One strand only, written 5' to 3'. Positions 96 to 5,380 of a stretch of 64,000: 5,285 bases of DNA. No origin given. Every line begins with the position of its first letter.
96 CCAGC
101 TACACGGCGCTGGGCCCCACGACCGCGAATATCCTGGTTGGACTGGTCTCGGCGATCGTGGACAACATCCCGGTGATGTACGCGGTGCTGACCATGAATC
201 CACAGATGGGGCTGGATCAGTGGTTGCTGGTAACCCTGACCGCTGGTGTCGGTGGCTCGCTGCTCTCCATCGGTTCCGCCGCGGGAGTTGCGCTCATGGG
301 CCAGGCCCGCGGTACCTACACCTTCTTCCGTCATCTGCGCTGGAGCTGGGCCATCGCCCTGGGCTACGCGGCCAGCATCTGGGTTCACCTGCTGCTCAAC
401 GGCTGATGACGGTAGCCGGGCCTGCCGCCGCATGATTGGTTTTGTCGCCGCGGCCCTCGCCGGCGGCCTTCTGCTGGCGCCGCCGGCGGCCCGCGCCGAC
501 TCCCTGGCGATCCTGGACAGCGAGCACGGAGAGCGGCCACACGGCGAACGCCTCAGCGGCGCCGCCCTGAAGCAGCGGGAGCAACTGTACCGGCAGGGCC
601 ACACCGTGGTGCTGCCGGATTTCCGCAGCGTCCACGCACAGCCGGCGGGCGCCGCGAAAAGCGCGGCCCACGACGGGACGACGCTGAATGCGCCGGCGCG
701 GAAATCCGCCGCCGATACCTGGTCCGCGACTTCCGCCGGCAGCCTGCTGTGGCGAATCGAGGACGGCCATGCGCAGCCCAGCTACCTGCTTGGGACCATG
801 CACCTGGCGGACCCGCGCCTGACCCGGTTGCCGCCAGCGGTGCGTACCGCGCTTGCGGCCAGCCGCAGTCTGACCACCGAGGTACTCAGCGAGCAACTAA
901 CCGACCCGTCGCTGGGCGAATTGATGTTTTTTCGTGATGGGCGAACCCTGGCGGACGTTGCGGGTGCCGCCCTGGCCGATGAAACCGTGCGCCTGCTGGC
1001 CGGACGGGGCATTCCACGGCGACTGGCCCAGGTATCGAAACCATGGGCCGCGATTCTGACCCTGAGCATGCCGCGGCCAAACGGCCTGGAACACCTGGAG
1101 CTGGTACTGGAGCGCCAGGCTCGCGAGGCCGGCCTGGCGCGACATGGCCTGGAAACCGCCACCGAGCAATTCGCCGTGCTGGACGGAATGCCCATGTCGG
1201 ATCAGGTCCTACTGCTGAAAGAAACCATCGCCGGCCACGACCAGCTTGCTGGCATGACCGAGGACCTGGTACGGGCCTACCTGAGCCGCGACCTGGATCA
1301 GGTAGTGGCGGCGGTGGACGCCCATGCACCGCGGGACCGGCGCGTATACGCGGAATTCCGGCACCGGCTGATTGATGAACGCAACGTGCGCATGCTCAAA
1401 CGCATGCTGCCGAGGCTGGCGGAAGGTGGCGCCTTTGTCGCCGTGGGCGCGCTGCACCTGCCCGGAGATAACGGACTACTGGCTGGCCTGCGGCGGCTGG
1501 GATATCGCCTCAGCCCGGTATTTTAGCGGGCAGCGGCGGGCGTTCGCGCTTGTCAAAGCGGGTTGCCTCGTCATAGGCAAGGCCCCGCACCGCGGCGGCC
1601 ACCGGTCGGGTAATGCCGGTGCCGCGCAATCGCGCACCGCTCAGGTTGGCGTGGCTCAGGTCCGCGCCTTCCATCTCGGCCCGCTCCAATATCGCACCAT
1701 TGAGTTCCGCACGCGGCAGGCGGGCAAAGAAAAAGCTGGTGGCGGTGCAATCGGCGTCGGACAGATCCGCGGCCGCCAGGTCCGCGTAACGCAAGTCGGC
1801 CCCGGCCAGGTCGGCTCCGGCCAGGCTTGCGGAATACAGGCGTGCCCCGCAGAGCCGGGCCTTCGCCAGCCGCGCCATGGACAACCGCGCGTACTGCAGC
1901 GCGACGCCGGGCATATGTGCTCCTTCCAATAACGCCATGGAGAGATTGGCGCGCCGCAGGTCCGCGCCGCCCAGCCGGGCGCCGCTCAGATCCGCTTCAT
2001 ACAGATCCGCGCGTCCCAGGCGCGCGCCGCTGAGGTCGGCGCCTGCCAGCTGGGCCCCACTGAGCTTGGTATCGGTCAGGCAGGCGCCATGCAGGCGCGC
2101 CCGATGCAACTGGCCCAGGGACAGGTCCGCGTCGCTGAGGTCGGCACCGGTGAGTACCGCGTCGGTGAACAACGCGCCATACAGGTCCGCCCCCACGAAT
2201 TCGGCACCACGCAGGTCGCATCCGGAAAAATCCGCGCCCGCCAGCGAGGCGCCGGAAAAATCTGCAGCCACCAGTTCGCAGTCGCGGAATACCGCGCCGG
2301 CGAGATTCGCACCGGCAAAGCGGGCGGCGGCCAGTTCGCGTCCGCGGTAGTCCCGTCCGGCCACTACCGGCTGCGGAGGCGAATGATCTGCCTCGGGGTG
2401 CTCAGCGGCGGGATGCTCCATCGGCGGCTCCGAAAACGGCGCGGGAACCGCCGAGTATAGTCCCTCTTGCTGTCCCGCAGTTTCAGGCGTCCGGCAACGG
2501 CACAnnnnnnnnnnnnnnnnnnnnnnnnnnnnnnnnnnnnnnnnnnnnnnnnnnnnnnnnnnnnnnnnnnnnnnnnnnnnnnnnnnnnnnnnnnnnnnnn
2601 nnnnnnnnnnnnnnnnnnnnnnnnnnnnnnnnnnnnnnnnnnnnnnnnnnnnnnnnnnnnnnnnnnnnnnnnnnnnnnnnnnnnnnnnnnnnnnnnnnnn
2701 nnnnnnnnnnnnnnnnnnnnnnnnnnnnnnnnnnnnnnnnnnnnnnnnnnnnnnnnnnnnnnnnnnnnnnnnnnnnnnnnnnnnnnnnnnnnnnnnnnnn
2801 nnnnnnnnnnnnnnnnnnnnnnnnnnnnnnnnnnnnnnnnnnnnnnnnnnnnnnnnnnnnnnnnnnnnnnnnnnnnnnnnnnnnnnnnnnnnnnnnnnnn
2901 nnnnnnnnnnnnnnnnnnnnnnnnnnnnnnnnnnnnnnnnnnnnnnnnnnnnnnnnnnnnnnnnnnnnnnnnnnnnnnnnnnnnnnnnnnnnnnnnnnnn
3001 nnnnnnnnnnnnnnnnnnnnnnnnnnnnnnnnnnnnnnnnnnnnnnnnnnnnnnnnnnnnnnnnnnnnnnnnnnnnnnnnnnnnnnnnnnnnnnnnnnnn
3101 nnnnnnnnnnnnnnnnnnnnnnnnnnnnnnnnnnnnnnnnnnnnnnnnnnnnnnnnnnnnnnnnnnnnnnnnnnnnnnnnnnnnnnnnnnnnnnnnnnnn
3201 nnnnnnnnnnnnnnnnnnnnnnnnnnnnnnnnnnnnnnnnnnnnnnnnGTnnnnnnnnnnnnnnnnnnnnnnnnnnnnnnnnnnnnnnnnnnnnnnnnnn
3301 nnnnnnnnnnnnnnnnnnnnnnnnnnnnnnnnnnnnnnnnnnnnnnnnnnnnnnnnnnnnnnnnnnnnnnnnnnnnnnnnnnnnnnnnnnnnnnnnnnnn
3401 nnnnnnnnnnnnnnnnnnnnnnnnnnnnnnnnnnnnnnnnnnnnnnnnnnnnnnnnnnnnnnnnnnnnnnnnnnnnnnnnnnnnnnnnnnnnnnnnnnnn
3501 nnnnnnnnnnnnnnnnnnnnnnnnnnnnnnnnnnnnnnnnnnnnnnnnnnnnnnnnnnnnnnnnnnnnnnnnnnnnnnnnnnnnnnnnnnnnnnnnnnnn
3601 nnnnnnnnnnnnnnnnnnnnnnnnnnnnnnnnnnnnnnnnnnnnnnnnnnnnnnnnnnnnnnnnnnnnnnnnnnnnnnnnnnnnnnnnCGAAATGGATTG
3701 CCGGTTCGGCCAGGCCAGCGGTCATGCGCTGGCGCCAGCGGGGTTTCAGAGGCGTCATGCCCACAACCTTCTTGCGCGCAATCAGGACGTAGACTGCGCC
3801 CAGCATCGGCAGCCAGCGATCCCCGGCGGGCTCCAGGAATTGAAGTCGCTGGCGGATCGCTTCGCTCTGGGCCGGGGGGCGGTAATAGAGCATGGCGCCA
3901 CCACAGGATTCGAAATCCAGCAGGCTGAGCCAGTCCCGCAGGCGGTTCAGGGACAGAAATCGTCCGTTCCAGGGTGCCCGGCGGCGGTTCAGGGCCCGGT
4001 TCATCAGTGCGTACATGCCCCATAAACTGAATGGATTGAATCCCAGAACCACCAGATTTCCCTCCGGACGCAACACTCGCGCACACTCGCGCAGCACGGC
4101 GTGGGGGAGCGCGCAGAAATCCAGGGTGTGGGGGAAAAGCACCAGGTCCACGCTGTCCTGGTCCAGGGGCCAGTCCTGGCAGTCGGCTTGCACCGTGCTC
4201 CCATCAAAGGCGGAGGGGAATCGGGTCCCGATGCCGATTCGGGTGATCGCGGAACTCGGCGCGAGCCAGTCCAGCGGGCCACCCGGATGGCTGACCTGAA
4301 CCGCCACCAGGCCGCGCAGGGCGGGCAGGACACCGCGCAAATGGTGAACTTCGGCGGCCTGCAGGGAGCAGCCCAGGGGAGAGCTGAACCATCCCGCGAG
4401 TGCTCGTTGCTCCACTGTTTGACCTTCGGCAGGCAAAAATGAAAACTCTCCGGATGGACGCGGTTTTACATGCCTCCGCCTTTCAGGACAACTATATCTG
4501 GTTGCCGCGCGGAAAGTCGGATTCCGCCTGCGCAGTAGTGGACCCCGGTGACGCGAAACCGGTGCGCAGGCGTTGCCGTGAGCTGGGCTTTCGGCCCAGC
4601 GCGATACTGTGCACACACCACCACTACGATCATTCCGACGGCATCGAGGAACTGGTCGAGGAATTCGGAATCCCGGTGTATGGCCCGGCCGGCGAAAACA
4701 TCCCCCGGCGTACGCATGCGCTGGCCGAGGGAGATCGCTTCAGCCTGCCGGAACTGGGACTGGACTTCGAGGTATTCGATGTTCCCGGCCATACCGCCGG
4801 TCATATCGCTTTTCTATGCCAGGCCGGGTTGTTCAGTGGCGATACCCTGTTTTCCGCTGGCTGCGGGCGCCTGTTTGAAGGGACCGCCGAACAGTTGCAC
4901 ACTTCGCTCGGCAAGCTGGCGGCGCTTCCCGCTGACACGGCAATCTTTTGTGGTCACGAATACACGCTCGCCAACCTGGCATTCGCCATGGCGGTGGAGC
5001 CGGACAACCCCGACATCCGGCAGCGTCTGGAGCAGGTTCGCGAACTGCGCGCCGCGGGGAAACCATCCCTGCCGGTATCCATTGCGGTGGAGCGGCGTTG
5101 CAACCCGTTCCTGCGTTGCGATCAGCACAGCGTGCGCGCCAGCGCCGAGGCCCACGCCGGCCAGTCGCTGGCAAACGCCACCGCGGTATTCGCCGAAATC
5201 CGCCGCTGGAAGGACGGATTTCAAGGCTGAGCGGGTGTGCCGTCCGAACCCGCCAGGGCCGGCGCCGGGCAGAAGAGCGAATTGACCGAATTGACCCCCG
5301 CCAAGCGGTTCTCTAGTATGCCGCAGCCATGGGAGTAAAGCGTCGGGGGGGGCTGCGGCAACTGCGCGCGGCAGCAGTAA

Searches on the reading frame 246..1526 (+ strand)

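Call 77: search_protein_families(library=pfam, proteins=[window:246-1526:+], max_evalue=0.000001)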
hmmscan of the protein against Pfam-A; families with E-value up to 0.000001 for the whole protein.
window:246-1526:+ (426 aa): 1 family
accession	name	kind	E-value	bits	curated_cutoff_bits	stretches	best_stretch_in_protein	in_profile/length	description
PF01963.22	TraB_PrgY_gumN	-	5.8e-57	194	26.8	1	167-423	1-262/263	TraB/PrgY/gumN family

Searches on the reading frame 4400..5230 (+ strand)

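Call 77: search_protein_families(library=pfam, proteins=[window:4400-5230:+], max_evalue=0.000001)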
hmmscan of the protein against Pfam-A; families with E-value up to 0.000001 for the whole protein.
window:4400-5230:+ (276 aa): 2 families
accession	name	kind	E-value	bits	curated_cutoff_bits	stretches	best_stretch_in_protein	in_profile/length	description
PF16123.11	HAGH_C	-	6.6e-28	97.4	25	1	187-274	1-83/83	Hydroxyacylglutathione hydrolase C-terminus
PF00753.33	Lactamase_B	-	1.9e-16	61.1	22.7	1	40-186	13-196/196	Metallo-beta-lactamase superfamily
